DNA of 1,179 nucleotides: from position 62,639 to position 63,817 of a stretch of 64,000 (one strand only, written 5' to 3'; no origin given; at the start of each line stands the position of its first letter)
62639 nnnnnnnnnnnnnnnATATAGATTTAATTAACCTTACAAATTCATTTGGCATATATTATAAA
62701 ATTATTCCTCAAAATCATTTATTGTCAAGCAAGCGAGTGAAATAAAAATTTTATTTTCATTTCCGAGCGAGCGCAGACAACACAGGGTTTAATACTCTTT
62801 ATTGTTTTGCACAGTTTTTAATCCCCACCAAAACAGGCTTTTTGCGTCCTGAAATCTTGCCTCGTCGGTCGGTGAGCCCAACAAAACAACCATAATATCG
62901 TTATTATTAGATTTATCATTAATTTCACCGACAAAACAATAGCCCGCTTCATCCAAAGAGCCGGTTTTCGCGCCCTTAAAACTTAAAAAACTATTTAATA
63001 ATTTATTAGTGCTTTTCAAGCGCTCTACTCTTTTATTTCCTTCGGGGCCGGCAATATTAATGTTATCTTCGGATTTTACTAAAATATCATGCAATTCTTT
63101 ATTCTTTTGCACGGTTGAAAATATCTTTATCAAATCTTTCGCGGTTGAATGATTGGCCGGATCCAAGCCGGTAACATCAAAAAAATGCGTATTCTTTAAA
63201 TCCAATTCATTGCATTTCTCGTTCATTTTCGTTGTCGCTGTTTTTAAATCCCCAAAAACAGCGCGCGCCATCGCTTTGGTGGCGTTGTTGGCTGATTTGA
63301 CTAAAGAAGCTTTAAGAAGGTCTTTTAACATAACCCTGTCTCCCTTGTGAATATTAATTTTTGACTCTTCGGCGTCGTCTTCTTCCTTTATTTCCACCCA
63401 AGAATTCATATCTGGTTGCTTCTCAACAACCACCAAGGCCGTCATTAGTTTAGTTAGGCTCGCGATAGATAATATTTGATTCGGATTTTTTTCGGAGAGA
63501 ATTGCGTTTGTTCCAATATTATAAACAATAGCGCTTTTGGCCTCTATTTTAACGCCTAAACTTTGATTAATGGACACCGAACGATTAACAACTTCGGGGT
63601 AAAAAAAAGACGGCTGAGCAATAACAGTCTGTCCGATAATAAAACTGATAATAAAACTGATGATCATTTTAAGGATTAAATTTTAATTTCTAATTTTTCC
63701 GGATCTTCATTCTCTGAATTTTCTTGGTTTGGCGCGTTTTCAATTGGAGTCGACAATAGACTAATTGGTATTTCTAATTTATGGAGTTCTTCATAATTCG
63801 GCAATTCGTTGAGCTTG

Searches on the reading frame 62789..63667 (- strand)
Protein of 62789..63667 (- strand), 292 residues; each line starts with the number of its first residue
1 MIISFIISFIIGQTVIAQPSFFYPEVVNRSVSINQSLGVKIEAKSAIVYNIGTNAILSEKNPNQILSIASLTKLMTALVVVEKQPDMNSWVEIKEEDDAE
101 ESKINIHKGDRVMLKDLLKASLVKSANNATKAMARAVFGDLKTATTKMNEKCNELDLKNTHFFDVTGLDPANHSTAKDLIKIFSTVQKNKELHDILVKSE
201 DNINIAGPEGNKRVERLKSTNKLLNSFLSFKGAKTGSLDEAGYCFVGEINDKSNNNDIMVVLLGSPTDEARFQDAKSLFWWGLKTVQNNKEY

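Call 31: find_encoding_contigs(protein=window:62789-63667:-, flank=10000, max_places=1)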
Protein window:62789-63667:- (292 aa): 7 contigs read that carry it; 1 place shown.
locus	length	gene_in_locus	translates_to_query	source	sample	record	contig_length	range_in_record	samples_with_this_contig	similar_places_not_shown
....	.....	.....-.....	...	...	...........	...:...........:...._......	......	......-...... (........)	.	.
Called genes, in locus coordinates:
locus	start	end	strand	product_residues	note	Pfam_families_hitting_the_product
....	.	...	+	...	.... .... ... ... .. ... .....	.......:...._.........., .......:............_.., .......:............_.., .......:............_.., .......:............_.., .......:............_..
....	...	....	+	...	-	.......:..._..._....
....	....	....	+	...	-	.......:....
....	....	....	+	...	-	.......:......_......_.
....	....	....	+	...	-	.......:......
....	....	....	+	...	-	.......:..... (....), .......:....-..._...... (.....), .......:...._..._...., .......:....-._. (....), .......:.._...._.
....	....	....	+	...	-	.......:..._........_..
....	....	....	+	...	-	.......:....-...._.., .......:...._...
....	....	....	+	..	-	-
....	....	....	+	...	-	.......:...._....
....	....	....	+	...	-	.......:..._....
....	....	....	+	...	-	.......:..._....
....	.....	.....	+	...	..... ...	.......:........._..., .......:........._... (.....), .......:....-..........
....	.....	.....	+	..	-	-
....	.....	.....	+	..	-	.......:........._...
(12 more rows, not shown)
